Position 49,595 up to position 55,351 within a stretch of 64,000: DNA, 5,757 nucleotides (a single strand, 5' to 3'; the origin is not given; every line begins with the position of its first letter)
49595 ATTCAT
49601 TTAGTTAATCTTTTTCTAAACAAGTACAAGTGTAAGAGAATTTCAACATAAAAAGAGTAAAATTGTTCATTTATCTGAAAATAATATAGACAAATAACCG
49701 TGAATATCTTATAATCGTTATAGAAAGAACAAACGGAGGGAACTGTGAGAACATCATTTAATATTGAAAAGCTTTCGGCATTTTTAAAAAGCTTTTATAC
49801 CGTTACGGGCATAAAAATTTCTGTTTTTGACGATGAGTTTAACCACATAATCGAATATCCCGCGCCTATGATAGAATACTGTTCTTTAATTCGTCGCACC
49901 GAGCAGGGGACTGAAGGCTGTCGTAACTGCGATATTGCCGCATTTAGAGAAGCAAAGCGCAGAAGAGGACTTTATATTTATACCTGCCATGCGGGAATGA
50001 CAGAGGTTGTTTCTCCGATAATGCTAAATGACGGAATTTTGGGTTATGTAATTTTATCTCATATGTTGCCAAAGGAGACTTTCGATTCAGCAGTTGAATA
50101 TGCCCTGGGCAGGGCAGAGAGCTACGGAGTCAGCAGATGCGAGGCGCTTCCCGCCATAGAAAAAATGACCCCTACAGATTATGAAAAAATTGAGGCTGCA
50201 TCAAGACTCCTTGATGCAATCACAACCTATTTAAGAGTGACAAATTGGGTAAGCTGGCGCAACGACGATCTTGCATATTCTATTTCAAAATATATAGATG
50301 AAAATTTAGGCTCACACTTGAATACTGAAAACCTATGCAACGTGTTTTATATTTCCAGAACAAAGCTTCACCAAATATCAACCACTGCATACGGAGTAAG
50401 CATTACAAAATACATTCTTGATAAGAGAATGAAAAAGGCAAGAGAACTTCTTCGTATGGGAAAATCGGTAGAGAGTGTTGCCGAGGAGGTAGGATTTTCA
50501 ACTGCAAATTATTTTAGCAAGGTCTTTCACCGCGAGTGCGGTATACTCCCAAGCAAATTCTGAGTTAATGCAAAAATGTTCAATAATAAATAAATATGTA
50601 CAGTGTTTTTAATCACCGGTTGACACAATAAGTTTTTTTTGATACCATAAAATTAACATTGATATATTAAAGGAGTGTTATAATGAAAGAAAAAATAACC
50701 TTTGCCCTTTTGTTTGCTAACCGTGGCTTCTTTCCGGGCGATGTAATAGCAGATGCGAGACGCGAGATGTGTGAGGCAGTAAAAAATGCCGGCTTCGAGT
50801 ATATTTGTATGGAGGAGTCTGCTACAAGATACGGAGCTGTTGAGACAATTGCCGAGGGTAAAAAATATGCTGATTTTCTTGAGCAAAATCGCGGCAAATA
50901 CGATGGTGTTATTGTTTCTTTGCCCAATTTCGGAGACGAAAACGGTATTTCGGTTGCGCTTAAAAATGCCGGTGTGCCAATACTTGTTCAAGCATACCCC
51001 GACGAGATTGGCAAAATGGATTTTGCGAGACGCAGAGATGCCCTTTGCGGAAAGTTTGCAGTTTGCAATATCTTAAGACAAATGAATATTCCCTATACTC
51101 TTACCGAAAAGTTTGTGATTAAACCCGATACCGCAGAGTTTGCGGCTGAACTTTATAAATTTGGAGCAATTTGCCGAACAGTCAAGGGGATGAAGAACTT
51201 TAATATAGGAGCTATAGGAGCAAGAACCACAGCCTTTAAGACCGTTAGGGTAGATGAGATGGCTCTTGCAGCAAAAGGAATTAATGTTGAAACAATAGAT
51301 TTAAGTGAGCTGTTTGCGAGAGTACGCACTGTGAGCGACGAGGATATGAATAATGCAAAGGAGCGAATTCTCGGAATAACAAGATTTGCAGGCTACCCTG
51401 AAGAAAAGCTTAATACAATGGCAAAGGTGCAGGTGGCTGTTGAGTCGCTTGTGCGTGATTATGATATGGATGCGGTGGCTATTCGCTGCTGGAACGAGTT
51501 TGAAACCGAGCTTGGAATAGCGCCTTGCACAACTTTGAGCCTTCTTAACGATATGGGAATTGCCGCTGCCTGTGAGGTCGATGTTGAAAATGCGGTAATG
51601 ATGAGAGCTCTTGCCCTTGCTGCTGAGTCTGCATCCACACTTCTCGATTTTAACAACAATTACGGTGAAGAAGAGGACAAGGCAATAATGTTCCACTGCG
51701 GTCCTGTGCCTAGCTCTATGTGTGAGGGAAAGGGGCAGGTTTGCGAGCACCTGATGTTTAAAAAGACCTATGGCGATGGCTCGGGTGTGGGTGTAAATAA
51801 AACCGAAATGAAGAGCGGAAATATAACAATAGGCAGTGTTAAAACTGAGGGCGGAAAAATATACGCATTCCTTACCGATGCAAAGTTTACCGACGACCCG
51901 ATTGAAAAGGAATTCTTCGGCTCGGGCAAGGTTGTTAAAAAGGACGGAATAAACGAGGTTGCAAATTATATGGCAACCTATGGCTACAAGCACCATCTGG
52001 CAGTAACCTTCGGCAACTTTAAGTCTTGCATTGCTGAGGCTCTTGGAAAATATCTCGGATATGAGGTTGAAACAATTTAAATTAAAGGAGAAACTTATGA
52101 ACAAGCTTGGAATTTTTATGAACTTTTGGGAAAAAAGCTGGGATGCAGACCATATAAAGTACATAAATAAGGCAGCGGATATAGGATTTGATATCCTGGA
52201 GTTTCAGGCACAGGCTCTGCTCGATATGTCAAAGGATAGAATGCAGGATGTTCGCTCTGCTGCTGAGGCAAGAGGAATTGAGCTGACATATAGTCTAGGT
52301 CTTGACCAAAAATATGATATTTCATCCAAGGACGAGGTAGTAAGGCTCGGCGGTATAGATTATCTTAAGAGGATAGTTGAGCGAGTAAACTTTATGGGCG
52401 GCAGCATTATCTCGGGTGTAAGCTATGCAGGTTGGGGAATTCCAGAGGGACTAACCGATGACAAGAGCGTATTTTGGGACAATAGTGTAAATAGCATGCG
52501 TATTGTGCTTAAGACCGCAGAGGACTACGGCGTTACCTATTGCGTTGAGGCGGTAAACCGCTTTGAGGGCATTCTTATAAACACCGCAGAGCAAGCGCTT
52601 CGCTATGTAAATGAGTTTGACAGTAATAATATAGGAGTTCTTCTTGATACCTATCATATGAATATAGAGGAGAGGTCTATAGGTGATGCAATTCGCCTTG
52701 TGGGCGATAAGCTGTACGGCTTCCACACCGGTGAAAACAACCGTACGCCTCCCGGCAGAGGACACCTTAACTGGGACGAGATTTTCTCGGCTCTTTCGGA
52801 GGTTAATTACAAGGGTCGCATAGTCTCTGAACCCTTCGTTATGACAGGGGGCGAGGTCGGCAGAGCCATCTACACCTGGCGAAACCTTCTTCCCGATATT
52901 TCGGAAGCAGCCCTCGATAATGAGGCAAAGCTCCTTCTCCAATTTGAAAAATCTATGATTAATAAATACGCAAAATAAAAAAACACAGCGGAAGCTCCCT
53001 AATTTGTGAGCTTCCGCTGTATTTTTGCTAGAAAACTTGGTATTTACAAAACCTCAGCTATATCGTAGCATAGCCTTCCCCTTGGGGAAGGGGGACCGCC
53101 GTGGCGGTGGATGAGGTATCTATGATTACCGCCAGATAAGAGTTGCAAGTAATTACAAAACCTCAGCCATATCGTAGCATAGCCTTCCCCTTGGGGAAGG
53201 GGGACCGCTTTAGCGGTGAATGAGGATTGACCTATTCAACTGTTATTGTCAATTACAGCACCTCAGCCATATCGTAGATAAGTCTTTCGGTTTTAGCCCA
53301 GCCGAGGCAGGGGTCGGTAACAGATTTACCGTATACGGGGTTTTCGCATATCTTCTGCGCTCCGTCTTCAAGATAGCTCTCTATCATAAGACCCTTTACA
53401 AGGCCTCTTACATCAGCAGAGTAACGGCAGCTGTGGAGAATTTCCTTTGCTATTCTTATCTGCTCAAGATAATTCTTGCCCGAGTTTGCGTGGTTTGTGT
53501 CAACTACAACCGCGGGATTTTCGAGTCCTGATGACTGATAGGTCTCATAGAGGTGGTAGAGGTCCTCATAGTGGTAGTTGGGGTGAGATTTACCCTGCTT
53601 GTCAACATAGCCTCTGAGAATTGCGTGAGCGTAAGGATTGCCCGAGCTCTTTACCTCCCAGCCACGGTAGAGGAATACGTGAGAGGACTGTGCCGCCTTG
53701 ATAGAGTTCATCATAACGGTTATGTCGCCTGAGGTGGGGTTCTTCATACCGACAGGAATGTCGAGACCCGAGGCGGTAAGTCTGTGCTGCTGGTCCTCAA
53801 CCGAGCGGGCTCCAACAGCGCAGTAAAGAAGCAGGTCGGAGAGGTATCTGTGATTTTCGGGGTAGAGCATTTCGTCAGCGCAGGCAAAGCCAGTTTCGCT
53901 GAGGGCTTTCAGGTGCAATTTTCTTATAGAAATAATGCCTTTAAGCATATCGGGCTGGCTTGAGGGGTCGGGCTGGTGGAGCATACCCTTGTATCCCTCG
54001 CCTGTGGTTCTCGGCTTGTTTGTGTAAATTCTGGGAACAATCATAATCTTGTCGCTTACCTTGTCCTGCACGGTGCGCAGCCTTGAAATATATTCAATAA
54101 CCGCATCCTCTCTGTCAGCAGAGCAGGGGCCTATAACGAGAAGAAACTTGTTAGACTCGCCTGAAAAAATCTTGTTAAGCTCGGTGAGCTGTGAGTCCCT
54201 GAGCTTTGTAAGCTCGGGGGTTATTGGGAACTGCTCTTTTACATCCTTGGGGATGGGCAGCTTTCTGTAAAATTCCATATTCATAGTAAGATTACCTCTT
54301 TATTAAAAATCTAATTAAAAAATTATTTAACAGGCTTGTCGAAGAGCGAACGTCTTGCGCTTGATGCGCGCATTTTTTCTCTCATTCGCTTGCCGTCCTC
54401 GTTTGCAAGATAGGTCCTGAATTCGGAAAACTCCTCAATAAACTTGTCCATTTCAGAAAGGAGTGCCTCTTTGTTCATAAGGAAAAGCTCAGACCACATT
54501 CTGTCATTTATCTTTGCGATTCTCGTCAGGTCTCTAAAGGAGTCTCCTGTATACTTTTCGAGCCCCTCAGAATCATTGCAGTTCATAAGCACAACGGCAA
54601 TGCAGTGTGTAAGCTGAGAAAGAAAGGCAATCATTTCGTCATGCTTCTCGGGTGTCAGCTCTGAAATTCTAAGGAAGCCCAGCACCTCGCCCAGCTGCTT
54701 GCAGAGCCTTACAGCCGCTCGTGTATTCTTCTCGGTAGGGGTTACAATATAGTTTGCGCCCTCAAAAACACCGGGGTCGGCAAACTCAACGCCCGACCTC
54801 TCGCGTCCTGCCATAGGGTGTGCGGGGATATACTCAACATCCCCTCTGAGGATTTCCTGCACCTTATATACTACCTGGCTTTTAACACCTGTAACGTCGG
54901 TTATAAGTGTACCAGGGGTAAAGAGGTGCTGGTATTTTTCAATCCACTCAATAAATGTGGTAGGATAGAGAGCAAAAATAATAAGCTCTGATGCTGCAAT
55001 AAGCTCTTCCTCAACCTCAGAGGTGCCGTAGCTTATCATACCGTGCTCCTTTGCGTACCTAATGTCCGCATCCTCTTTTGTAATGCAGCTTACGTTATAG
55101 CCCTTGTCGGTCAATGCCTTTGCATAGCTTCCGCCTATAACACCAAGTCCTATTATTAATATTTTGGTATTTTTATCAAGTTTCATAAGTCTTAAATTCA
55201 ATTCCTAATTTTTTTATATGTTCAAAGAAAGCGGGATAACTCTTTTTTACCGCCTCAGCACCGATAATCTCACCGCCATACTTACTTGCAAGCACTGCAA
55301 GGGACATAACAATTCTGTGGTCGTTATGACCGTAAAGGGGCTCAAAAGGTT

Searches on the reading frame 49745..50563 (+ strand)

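Call 3: search_protein_families(library=pfam, proteins=[window:49745-50563:+], max_evalue=0.01)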
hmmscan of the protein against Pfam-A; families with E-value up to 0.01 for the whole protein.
window:49745-50563:+ (272 aa): 3 families
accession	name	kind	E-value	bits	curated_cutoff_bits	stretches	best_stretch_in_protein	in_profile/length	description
PF10114.15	PocR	-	1.6e-32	112.9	23.9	1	5-163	3-157/162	Sensory domain found in PocR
PF12833.13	HTH_18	-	1.2e-17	64.4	33.6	1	197-272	1-77/80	Helix-turn-helix domain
PF00165.29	HTH_AraC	-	3.5e-06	27.4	26.6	1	240-267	9-35/42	Bacterial regulatory helix-turn-helix proteins, AraC family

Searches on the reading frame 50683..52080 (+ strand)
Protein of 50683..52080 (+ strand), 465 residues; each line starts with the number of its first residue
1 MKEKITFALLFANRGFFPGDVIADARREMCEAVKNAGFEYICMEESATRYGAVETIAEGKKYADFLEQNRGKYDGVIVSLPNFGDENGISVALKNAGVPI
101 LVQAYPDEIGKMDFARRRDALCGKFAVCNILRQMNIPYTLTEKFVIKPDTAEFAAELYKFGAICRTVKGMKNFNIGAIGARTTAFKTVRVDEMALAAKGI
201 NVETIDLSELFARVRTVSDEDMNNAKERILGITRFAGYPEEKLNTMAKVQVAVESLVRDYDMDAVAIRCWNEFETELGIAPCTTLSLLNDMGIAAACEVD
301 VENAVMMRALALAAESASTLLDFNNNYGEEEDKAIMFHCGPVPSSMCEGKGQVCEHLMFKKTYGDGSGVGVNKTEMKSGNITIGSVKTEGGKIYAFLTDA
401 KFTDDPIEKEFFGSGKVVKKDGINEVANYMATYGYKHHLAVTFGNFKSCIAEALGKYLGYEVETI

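Call 11: search_protein_families(library=pfam, proteins=[window:50683-52080:+], max_evalue=0.001)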
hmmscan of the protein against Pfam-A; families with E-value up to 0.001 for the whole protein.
window:50683-52080:+ (465 aa): 1 family
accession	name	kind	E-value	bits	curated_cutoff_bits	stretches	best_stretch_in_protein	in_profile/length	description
PF02952.23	Fucose_iso_C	-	1.6e-09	38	29.3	1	336-463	1-140/143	L-fucose isomerase, C-terminal domain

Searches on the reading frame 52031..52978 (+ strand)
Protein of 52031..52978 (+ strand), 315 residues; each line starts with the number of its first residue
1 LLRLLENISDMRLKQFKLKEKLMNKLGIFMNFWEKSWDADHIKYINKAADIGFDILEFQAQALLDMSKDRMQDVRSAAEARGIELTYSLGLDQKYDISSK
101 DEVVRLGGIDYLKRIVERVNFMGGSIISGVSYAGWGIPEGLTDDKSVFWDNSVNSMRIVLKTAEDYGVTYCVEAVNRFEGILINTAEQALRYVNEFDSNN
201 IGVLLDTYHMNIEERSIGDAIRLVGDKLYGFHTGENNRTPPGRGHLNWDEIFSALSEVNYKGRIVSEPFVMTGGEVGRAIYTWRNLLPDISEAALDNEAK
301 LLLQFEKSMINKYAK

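Call 11: search_protein_families(library=pfam, proteins=[window:52031-52978:+], max_evalue=0.001)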
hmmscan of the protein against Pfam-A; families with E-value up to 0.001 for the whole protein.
window:52031-52978:+ (315 aa): 1 family
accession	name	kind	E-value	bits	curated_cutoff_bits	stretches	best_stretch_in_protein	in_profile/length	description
PF01261.30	AP_endonuc_2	-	3.1e-38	132.3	31.1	1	46-271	2-232/249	Xylose isomerase-like TIM barrel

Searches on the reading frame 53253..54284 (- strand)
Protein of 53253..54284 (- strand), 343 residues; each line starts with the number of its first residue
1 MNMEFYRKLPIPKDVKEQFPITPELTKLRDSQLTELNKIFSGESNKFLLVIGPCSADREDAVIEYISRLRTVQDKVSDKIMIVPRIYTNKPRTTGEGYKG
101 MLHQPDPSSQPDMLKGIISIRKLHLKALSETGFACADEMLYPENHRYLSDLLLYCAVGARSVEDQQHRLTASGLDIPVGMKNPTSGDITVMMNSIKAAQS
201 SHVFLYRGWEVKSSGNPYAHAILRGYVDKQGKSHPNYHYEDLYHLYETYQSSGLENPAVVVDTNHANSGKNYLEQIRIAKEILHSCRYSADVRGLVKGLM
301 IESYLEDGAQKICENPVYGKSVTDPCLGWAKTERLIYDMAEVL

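Call 28: search_protein_families(library=pfam, proteins=[window:53253-54284:-], max_evalue=0.00001)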
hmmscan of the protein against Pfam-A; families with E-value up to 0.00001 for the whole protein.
window:53253-54284:- (343 aa): 1 family
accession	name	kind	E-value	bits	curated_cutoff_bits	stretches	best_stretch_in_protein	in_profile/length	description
PF00793.26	DAHP_synth_1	-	4.1e-44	151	25.5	1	35-334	6-267/270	DAHP synthetase I family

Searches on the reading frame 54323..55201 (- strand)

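Call 28: search_protein_families(library=pfam, proteins=[window:54323-55201:-], max_evalue=0.00001)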
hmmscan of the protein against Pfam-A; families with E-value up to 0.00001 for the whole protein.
window:54323-55201:- (292 aa): 2 families
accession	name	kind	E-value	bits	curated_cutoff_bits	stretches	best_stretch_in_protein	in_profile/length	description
PF02153.23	PDH_N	-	8.7e-24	84.2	26.5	1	27-170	2-144/154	Prephenate dehydrogenase, nucleotide-binding domain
PF20463.3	PDH_C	-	3.2e-21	76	22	1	183-278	1-101/102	Prephenate dehydrogenase, dimerization domain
